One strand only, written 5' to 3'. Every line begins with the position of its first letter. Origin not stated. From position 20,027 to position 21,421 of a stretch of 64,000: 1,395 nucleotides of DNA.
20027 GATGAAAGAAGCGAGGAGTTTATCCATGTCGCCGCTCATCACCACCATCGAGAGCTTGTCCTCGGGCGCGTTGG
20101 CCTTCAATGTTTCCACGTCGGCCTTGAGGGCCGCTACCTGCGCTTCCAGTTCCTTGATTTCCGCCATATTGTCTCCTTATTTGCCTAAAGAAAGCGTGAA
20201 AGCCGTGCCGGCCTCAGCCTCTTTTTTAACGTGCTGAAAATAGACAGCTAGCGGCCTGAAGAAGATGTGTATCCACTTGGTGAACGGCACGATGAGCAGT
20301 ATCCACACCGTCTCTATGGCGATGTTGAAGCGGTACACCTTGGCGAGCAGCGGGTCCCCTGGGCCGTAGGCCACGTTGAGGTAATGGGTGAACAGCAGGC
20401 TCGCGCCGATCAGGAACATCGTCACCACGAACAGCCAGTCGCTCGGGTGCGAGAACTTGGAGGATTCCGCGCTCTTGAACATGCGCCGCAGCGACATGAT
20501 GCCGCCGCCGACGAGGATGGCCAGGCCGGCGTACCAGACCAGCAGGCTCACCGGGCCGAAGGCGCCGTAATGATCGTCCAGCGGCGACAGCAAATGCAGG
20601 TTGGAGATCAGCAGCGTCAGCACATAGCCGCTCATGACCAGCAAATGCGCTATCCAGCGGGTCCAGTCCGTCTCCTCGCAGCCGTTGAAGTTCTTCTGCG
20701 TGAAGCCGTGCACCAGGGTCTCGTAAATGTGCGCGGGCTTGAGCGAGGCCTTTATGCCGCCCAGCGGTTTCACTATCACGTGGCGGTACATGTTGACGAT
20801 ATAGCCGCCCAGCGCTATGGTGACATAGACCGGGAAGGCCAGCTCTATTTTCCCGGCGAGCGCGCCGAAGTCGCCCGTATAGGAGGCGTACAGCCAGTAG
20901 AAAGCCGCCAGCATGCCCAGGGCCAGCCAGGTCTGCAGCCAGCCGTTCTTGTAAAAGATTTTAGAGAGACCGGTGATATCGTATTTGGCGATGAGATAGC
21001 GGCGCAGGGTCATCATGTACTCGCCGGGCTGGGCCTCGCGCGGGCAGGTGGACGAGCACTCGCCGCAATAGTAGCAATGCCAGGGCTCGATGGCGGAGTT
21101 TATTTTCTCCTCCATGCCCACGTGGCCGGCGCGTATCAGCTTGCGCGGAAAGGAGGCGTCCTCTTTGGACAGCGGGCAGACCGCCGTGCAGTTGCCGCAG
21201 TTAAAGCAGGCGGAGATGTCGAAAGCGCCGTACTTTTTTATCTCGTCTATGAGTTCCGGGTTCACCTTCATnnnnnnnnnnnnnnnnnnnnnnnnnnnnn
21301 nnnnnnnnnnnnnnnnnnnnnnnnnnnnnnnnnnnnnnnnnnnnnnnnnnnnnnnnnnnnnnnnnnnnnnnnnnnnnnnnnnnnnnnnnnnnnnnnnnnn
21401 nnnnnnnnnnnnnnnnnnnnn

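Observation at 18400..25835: Ten-gene operon linking a Qmo/Hdr-type membrane redox complex to sulfur-carrier proteins and an outer-membrane channel, with no AprAB/Sat/Dsr partner in view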

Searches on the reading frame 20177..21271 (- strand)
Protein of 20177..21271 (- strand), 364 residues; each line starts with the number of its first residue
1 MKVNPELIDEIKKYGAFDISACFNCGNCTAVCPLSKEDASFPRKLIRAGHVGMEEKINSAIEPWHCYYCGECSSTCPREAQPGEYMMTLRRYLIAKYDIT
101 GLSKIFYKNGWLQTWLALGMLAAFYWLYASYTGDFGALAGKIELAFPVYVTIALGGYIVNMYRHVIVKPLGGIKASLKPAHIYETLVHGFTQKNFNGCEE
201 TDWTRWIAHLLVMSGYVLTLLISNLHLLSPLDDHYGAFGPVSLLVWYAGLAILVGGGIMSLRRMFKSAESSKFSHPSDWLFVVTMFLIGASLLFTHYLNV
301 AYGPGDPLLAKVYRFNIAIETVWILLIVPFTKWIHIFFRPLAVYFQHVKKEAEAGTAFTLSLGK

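Call 3: search_protein_families(library=pfam, proteins=[window:20177-21271:-], max_evalue=0.01)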
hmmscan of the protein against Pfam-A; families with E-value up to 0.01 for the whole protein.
window:20177-21271:- (364 aa): 10 families
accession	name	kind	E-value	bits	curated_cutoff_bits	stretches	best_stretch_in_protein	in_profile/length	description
PF13183.11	Fer4_8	-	3.1e-09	37.7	27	1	19-79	2-67/68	4Fe-4S dicluster domain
PF13237.11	Fer4_10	-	4.1e-09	36.7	25.5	1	18-77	5-53/53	4Fe-4S dicluster domain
PF12838.12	Fer4_7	-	1.6e-07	32.1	27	2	22-80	2-52/52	4Fe-4S dicluster domain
PF13187.11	Fer4_9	-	2.6e-07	31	27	1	21-79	1-50/52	4Fe-4S dicluster domain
PF25160.1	LdpA_Fe-S-bd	-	9.1e-07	29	27.6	1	20-36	26-42/49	LdpA Fe-S cluster-binding domain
PF13534.11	Fer4_17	-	1.1e-06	29.5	22.2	1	21-79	1-59/61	4Fe-4S dicluster domain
PF00037.32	Fer4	-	7.9e-05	22.7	21.1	0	18-33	4-19/24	4Fe-4S binding domain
PF13484.11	Fer4_16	-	0.00082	20.5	30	0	22-78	2-65/66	4Fe-4S double cluster binding domain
PF12797.12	Fer4_2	-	0.0014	18.9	24.5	1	17-33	5-21/22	4Fe-4S binding domain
PF02665.19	Nitrate_red_gam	-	0.0079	16.3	22.9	0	243-288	89-133/217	Nitrate reductase gamma subunit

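Call 4: search_protein_families(library=ncbifam, proteins=[window:20177-21271:-], max_evalue=0.01)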
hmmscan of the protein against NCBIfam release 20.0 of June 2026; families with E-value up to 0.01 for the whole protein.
window:20177-21271:- (364 aa): 32 families (the best 25 are shown)
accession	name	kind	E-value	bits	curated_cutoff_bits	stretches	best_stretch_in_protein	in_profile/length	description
NF038018.1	qmoC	equivalog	2.4e-39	135.8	300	1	7-344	5-359/360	quinone-interacting membrane-bound oxidoreductase complex subunit QmoC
TIGR03290.1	CoB_CoM_SS_C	equivalog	3.1e-14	53.2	160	1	20-94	2-76/144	CoB--CoM heterodisulfide reductase subunit C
NF041890.1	hdrC_Methbact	equivalog_domain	8.8e-14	51.5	270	1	3-134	12-140/192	ferredoxin:CoB-CoM heterodisulfide reductase subunit HdrC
NF041779.1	hetero_SS_HdrC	equivalog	1e-10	41.4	350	1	15-96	26-106/198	ferredoxin:CoB-CoM heterodisulfide reductase subunit HdrC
NF009226.0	PRK12576.1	equivalog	5.9e-07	29.1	344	1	17-92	151-236/317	succinate dehydrogenase/fumarate reductase iron-sulfur subunit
TIGR02512.1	FeFe_hydrog_A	subfamily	1.1e-06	27.8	405.95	1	17-80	4-66/375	[FeFe] hydrogenase, group A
NF058577.1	FdxA_fam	equivalog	3.3e-06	27.2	65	1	16-34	32-50/52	4Fe-4S ferredoxin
NF042909.1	FMH_DH_FwdF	exception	4.8e-06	25.9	375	1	20-80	55-115/336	tungsten-dependent formylmethanofuran dehydrogenase subunit FwdF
NF040612.1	F420_dehyd_FpoI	exception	6.2e-06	26.1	180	1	4-81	26-99/135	F420H2 dehydrogenase subunit FpoI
TIGR04105.1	FeFe_hydrog_B1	subfamily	1.9e-05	23.6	450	1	12-78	134-202/462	monomeric [FeFe] hydrogenase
NF008369.0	PRK11168.1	equivalog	2e-05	23.7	278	1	17-91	8-85/401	anaerobic glycerol-3-phosphate dehydrogenase subunit C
NF004616.0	PRK05950.1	subfamily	3.7e-05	23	228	1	18-95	145-235/238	succinate dehydrogenase iron-sulfur subunit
TIGR01945.1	rnfC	subfamily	8.1e-05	21.3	245.95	1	18-85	361-423/435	RnfABCDGE type electron transport complex subunit C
NF040762.1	Hydr_FeFe_Clost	exception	0.00017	20.4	900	1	6-80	130-203/572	ferredoxin hydrogenase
TIGR03379.1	glycerol3P_GlpC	equivalog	0.0003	19.7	279.9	1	20-90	5-78/397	anaerobic glycerol-3-phosphate dehydrogenase subunit GlpC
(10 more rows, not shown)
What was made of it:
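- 20177..21271 (-): QmoC-like membrane subunit, 364 aa. It has an HdrC-type 2x[4Fe-4S] domain followed by a six-helix NarI/HdrE-like domain. Call 4: qmoC model, 135.8 bits, colinear over 7-344 against 5-359 of 360.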

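Call 5: find_homologous_proteins(query=window:20177-21271:-, max_evalue=0.00001)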
Query window:20177-21271:- (364 aa): 3218 proteins with E <= 0.00001 among 8000 candidates; the best 120 are listed.
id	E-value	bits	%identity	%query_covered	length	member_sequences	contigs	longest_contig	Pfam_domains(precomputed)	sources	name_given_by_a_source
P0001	9.0e-229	777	92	100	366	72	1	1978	PF12838.13,PF13534.12,PF25160.2,PF13237.12,PF13183.12,PF13187.12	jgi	jgi:hypothetical protein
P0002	7.3e-228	774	91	100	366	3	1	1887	PF12838.13,PF13534.12,PF25160.2,PF13237.12,PF13183.12,PF13187.12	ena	-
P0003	5.0e-225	765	88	100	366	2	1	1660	PF13484.12,PF12838.13,PF13237.12,PF13183.12,PF13187.12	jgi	-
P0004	2.0e-217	740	86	99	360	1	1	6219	PF13484.12,PF12838.13,PF13534.12,PF25160.2,PF13237.12,PF13183.12,PF13187.12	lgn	-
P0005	1.7e-215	733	85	100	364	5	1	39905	PF13484.12,PF12838.13,PF13534.12,PF25160.2,PF13237.12,PF13183.12,PF13187.12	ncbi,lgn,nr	ncbi:MAG: 4Fe-4S dicluster domain-containing protein [Elusimicrobiales bacterium]|nr:4Fe-4S dicluste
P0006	5.1e-214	728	86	99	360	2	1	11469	PF12838.13,PF13534.12,PF25160.2,PF13237.12,PF13183.12,PF13187.12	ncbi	-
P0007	7.7e-214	728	84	99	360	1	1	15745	PF13484.12,PF12838.13,PF13534.12,PF25160.2,PF13237.12,PF13183.12,PF13187.12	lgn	-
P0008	2.6e-213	726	85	100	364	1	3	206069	PF12838.13,PF13534.12,PF25160.2,PF13237.12,PF13183.12,PF13187.12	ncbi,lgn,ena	-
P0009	1.9e-212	723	85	99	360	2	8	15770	PF12838.13,PF13534.12,PF25160.2,PF13237.12,PF13183.12,PF13187.12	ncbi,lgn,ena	-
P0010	9.3e-212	721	84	99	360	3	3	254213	PF12838.13,PF13534.12,PF25160.2,PF13237.12,PF13183.12,PF13187.12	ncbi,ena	-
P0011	6.1e-210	715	83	100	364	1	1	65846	PF13484.12,PF12838.13,PF13534.12,PF25160.2,PF13237.12,PF13183.12,PF13187.12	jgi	jgi:ferredoxin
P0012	6.8e-209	712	82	100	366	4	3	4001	PF13484.12,PF12838.13,PF13534.12,PF25160.2,PF13237.12,PF13183.12,PF13187.12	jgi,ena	-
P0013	1.5e-208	710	83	100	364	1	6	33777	PF12838.13,PF13534.12,PF25160.2,PF13237.12,PF13183.12,PF13187.12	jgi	jgi:ferredoxin/nitrate reductase gamma subunit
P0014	2.4e-202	690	80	100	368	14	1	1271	PF13484.12,PF12838.13,PF13534.12,PF25160.2,PF13237.12,PF13183.12,PF13187.12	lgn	-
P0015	1.2e-201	688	79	100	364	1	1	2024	PF12838.13,PF13534.12,PF25160.2,PF13237.12,PF13183.12,PF13187.12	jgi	jgi:ferredoxin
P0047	9.5e-138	477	57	96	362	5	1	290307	PF13484.12,PF12838.13,PF13534.12,PF25160.2,PF13237.12,PF13183.12,PF13187.12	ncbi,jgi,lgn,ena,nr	ncbi:MAG: 4Fe-4S dicluster domain-containing protein [Elusimicrobia bacterium]|nr:4Fe-4S dicluster d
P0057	5.6e-77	277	42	99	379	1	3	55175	PF13484.12,PF12838.13,PF13534.12,PF13237.12,PF13183.12,PF13187.12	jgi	jgi:ferredoxin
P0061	1.6e-72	263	39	97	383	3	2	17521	PF12838.13,PF13534.12,PF25160.2,PF13237.12,PF13183.12,PF13187.12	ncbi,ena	-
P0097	8.8e-70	254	38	96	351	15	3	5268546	PF12838.13,PF13534.12,PF25160.2,PF13237.12,PF13183.12,PF13187.12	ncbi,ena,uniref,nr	ncbi:4Fe-4S dicluster domain-containing protein [Labilibaculum euxinus]|uniref:4Fe-4S dicluster doma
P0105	1.6e-69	253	38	97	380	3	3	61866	PF13534.12,PF25160.2,PF13237.12,PF13183.12,PF13187.12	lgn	-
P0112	3.2e-69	252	39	97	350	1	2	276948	PF12838.13,PF13534.12,PF13237.12,PF13183.12,PF13187.12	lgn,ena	-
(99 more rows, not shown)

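Call 7: find_encoding_contigs(protein=P0097, flank=10000, max_places=2)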
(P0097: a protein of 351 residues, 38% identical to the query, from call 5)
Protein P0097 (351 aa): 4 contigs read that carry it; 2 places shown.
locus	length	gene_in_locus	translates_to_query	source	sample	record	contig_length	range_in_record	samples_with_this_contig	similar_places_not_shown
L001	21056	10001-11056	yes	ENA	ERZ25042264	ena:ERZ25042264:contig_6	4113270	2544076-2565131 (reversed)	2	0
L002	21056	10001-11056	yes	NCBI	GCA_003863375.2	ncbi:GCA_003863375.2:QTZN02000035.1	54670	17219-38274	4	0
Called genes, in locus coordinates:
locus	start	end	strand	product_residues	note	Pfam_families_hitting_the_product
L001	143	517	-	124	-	PF00072:Response_reg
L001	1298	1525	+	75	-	PF09413:DUF2007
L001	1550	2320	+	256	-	PF13557:Phenol_MetA_deg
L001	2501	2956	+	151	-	PF14534:DUF4440 (weak)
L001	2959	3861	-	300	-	PF00892:EamA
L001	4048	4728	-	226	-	PF00027:cNMP_binding, PF13545:HTH_Crp_2, PF00325:Crp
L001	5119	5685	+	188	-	PF13686:DrsE_2, PF02635:DsrE (faint)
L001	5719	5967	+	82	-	PF01206:TusA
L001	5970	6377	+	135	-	PF02662:FlpD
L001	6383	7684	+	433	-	PF01134:GIDA (faint), PF01266:DAO (faint), PF01946:Thi4 (weak), PF12831:FAD_oxidored (weak), PF13450:NAD_binding_8 (faint), PF13183:Fer4_8 (weak), PF13187:Fer4_9 (weak), PF07992:Pyr_redox_2, +3 more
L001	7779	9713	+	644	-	PF00890:FAD_binding_2 (weak), PF01266:DAO (weak), PF12831:FAD_oxidored, PF13450:NAD_binding_8 (weak), PF12838:Fer4_7, PF13187:Fer4_9 (weak), PF13237:Fer4_10 (weak), PF14697:Fer4_21, +8 more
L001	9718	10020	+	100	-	-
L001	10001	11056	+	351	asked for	PF12838:Fer4_7 (faint), PF25160:LdpA_Fe-S-bd (faint), PF13183:Fer4_8 (weak), PF13187:Fer4_9, PF13237:Fer4_10 (weak), PF13534:Fer4_17 (weak)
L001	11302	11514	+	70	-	-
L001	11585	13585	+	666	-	PF07719:TPR_2 (faint), PF13424:TPR_12 (weak), PF17874:TPR_MalT, PF00515:TPR_1 (weak), PF13424:TPR_12, PF00515:TPR_1 (weak), PF00512:HisKA, PF02518:HATPase_c, +5 more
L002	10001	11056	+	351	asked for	PF12838:Fer4_7 (faint), PF25160:LdpA_Fe-S-bd (faint), PF13183:Fer4_8 (weak), PF13187:Fer4_9, PF13237:Fer4_10 (weak), PF13534:Fer4_17 (weak)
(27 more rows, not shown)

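Call 8: find_encoding_contigs(protein=P0047, flank=10000, max_places=2)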
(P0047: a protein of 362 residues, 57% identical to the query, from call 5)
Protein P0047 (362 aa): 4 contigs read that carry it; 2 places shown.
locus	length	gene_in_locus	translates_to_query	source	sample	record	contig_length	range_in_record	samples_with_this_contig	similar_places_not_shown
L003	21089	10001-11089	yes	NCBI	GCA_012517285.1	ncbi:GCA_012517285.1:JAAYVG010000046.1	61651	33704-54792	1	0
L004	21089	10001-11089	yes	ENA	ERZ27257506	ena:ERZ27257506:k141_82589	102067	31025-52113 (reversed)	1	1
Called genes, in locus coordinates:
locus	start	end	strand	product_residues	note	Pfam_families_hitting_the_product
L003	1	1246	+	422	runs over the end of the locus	PF02321:OEP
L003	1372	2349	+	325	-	PF00364:Biotin_lipoyl (faint), PF25917:BSH_RND, PF25973:BSH_CzcB, PF25984:BSH_YknX (faint), PF25954:Beta-barrel_RND_2 (weak), PF25990:Beta-barrel_YknX (faint)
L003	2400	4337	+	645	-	PF00005:ABC_tran, PF13304:AAA_21 (faint), PF12704:MacB_PCD, PF02687:FtsX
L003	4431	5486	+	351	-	PF04055:Radical_SAM, PF13186:SPASM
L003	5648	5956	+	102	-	PF12840:HTH_20 (weak), PF01022:HTH_5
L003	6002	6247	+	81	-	PF01206:TusA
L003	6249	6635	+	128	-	PF02662:FlpD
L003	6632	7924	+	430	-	PF00890:FAD_binding_2, PF07992:Pyr_redox_2 (weak), PF12831:FAD_oxidored (weak), PF13450:NAD_binding_8 (weak), PF13183:Fer4_8, PF13187:Fer4_9 (weak), PF13534:Fer4_17 (weak), PF00037:Fer4 (weak), +8 more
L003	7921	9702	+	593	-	PF00890:FAD_binding_2 (weak), PF03486:HI0933_like (weak), PF07992:Pyr_redox_2, PF12831:FAD_oxidored, PF13450:NAD_binding_8 (weak), PF12837:Fer4_6 (weak), PF12838:Fer4_7, PF13187:Fer4_9 (weak), +5 more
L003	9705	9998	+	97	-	-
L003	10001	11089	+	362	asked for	PF12838:Fer4_7 (faint), PF13484:Fer4_16 (faint), PF25160:LdpA_Fe-S-bd (faint), PF13183:Fer4_8, PF13187:Fer4_9 (weak), PF13237:Fer4_10, PF13534:Fer4_17 (weak)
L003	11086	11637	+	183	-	PF13686:DrsE_2, PF02635:DsrE (weak)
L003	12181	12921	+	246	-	PF04140:ICMT (weak), PF04191:PEMT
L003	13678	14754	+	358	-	-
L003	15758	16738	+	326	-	PF01208:URO-D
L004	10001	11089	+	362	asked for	PF12838:Fer4_7 (faint), PF13484:Fer4_16 (faint), PF25160:LdpA_Fe-S-bd (faint), PF13183:Fer4_8, PF13187:Fer4_9 (weak), PF13237:Fer4_10, PF13534:Fer4_17 (weak)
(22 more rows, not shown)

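Call 9: find_encoding_contigs(protein=P0057, flank=10000, max_places=2)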
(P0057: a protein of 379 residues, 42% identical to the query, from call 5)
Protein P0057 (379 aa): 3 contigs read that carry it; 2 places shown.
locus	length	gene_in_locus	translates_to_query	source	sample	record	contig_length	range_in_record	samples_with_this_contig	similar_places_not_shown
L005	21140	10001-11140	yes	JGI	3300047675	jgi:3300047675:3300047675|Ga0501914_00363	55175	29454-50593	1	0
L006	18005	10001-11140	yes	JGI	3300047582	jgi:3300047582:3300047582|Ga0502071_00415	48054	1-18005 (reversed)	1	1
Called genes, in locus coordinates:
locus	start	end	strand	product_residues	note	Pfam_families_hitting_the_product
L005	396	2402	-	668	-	PF20581:DUF6785, PF20580:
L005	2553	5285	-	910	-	PF02018:CBM_4_9 (faint)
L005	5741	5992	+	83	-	PF01206:TusA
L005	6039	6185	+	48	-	-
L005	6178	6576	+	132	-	PF02662:FlpD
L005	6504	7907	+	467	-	PF00890:FAD_binding_2, PF01266:DAO, PF03486:HI0933_like (weak), PF07992:Pyr_redox_2 (weak), PF12831:FAD_oxidored, PF13450:NAD_binding_8 (weak), PF12838:Fer4_7, PF13187:Fer4_9 (weak), +5 more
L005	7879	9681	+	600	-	PF00890:FAD_binding_2 (weak), PF01266:DAO (faint), PF07992:Pyr_redox_2, PF12831:FAD_oxidored (weak), PF13450:NAD_binding_8 (weak), PF14697:Fer4_21, PF12838:Fer4_7, PF00037:Fer4 (weak), +4 more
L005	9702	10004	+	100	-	-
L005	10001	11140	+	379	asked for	PF13484:Fer4_16 (faint), PF12838:Fer4_7 (weak), PF13183:Fer4_8, PF13187:Fer4_9, PF13237:Fer4_10, PF13534:Fer4_17 (weak)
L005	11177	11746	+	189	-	PF02635:DsrE (weak), PF13686:DrsE_2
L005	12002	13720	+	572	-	PF01266:DAO (faint), PF03486:HI0933_like (faint), PF05834:Lycopene_cycl (faint), PF07992:Pyr_redox_2, PF13738:Pyr_redox_3 (weak), PF00070:Pyr_redox, PF02852:Pyr_redox_dim, PF00581:Rhodanese, +1 more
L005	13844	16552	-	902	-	PF01411:tRNA-synt_2c, PF07973:tRNA_SAD, PF02272:DHHA1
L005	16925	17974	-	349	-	-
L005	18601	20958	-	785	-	PF17389:Bac_rhamnosid6H, PF22422:MGH1-like_GH, PF03200:Glyco_hydro_63 (weak), PF01204:Trehalase (weak), PF07691:PA14, PF03200:Glyco_hydro_63, PF22422:MGH1-like_GH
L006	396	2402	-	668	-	PF20581:DUF6785, PF20580:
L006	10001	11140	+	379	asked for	PF13484:Fer4_16 (faint), PF12838:Fer4_7 (weak), PF13183:Fer4_8, PF13187:Fer4_9, PF13237:Fer4_10, PF13534:Fer4_17 (weak)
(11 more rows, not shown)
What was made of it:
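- Closest known: NADH-dependent persulfide/polysulfide reductases. Same: An Npsr-like CoADR-rhodanese gene lies directly after the cluster in L005 (call 9).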

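Call 15: search_solved_structures(query=window:20177-21271:-, max_evalue=0.01)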
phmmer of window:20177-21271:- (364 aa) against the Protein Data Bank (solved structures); distinct sequences matched with E-value up to 0.01: 12.
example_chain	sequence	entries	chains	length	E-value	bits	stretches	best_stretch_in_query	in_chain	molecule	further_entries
8rvv_C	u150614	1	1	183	1.2e-11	47.4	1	3-84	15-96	H(2):CoB-CoM heterodisulfide,ferredoxin reductase subunit C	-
8rvu_c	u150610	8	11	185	1.2e-11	47.3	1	3-84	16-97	H(2):CoB-CoM heterodisulfide,ferredoxin reductase subunit C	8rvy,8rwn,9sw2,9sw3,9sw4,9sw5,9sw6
5odc_C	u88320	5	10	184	2.6e-11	46.3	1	18-98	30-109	Heterodisulfide reductase, subunit C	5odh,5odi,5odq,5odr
7bkb_C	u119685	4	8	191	7e-11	44.9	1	3-100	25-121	CoB--CoM heterodisulfide reductase subunit C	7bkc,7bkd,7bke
9sfi_E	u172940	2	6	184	1.9e-10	43.4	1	18-96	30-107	H(2)/formate:CoB-CoM heterodisulfide,ferredoxin reductase subunit C2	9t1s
5t5i_F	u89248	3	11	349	2.5e-05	26.6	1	17-80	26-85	Tungsten formylmethanofuran dehydrogenase subunit fwdF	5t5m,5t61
9sw6_H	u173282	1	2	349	0.00055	22.2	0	16-81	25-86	Tungsten formylmethanofuran dehydrogenase, subunit F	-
9ojn_A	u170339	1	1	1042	0.0014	20.9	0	51-109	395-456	Iron-sulfur-binding reductase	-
1kf6_B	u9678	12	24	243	0.0041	19.3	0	12-84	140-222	FUMARATE REDUCTASE IRON-SULFUR PROTEIN | Fumarate reductase iron-sulfur subunit | Fumarate reductase (Anaerobic), Fe-S subunit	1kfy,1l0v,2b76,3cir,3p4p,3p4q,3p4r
8rja_F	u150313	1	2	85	0.0061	18.7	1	21-85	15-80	NAD(P)H-quinone oxidoreductase subunit I, chloroplastic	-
8rja_E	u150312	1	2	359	0.0067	18.6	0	17-82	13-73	Coenzyme F420 hydrogenase/dehydrogenase, beta subunit C terminus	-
7zc6_C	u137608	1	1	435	0.0077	18.4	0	19-79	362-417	RnfC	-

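Call 22: find_related_loci(query=A1, collection=genome_contigs, flank=10000)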
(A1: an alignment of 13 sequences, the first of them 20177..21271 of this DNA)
Query A1 (364 aa) in genome_contigs; peptide patterns used: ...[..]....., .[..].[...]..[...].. (x = any residue, [..] = any of these).
599 stretches matched a pattern (row limit reached: there are more); 575 encode a relative of the query (tblastn E <= 1e-3); the best 80 are kept; 80 distinct loci.
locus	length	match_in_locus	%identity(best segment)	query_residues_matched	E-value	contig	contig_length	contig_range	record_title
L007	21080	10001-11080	94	1-360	0e+0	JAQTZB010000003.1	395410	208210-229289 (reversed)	MAG: Elusimicrobiales bacterium isolate STC_50 NODE_27_length_395410_cov_7.656218_Sandtown_C, whole genome shotgun seque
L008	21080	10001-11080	93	1-360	0e+0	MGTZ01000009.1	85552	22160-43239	MAG: Elusimicrobia bacterium GWB2_63_16 gwb2_scaffold_123, whole genome shotgun sequence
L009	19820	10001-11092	91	1-364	0e+0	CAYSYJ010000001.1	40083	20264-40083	MAG TPA_asm: uncultured Elusimicrobiaceae bacterium isolate binchicken_co273_17 genome assembly, contig: NODE_1126_lengt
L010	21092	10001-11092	85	1-364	0e+0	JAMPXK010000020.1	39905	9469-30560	MAG: Elusimicrobiales bacterium isolate R2F_R2FSRR_metabat.29 R2F_C494, whole genome shotgun sequence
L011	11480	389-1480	85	1-364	0e+0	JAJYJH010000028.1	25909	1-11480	MAG: bacterium isolate DBS2-1.bin156 NODE_3249_length_25909_cov_5.565937, whole genome shotgun sequence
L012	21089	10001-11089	80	1-363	0e+0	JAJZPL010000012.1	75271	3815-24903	MAG: bacterium isolate SKS1.bin123 NODE_521_length_75271_cov_2.789990, whole genome shotgun sequence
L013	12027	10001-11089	79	1-363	0e+0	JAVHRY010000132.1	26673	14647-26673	MAG: Elusimicrobiales bacterium isolate WB02no17_58_19 NODE_854_length_26673_cov_12.178188, whole genome shotgun sequenc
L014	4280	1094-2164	68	1-357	5e-176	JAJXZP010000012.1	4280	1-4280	MAG: bacterium isolate BP7.bin59 NODE_49532_length_4280_cov_1.133157, whole genome shotgun sequence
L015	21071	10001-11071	69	1-357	8e-167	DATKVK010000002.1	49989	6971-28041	MAG TPA_asm: Rectinemataceae bacterium isolate SMAG_U14131 k141_3105512, whole genome shotgun sequence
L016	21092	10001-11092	91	1-364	0e+0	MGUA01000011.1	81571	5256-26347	MAG: Elusimicrobia bacterium GWB2_63_22 gwb2_scaffold_200, whole genome shotgun sequence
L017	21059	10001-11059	60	1-353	6e-152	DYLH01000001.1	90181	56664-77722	MAG TPA_asm: Elusimicrobium sp. isolate SulCav_AS07-7_37_2065 SulCav_AS07_7_166_length_90181_cov_1294_779209, whole geno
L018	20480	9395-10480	60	1-362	6e-151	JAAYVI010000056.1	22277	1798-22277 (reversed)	MAG: Elusimicrobia bacterium isolate AS27yjCOA_52 47511_AS27, whole genome shotgun sequence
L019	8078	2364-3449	60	1-362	3e-147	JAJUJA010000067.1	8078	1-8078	MAG: Elusimicrobiota bacterium isolate bin104 k141_236903_length_8078_cov_9.0000, whole genome shotgun sequence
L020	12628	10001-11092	60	1-364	2e-146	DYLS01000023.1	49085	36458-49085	MAG TPA_asm: Blastopirellula marina isolate SulCav_AS07-7_2_60_60 SulCav_AS07_7_597_length_49085_cov_33_233061, whole ge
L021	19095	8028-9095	41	2-354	1e-77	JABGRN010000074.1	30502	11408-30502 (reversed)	MAG: Prolixibacteraceae bacterium isolate co234_bin80 NODE_3004_length_30502_cov_15.256413, whole genome shotgun sequenc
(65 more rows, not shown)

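Call 52: find_encoding_contigs(protein=P0105, flank=9000, max_places=1)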
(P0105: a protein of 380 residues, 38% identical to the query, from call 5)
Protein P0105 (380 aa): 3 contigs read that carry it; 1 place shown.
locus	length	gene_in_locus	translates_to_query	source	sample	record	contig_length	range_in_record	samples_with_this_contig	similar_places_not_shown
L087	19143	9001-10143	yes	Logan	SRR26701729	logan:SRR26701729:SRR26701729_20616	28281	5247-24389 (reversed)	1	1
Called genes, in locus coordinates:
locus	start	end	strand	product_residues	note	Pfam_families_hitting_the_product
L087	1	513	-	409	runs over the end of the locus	PF05343:Peptidase_M42 (faint), PF01546:Peptidase_M20, PF07687:M20_dimer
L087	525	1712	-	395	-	PF00365:PFK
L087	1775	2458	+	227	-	PF00730:HhH-GPD, PF14520:HHH_5 (faint)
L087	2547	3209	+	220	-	PF06971:Put_DNA-bind_N, PF02629:CoA_binding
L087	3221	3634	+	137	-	PF02635:DsrE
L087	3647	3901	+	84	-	PF01206:TusA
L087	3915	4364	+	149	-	PF02662:FlpD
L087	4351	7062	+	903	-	PF00890:FAD_binding_2, PF07992:Pyr_redox_2 (weak), PF12831:FAD_oxidored (weak), PF13450:NAD_binding_8 (weak), PF14691:Fer4_20, PF01266:DAO, PF07992:Pyr_redox_2, PF13450:NAD_binding_8, +12 more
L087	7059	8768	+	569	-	PF07992:Pyr_redox_2, PF00890:FAD_binding_2, PF12831:FAD_oxidored, PF13450:NAD_binding_8 (weak), PF12838:Fer4_7, PF13187:Fer4_9, PF13237:Fer4_10, PF14697:Fer4_21, +7 more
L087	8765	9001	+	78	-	-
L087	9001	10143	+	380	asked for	PF13187:Fer4_9, PF25160:LdpA_Fe-S-bd (faint), PF13183:Fer4_8, PF13237:Fer4_10 (faint), PF13534:Fer4_17 (weak)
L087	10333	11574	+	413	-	PF03349:Toluene_X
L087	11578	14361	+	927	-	PF13620:CarboxypepD_reg, PF07715:Plug (weak), PF25183:OMP_b-brl_4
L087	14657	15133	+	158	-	PF13686:DrsE_2, PF02635:DsrE (faint)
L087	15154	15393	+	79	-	PF01206:TusA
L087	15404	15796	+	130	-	PF02635:DsrE (weak), PF13686:DrsE_2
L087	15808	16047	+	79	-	PF01206:TusA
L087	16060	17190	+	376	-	PF07992:Pyr_redox_2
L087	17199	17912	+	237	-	-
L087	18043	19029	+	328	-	PF13714:PEP_mutase, PF00463:ICL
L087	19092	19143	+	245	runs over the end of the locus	PF00588:SpoU_methylase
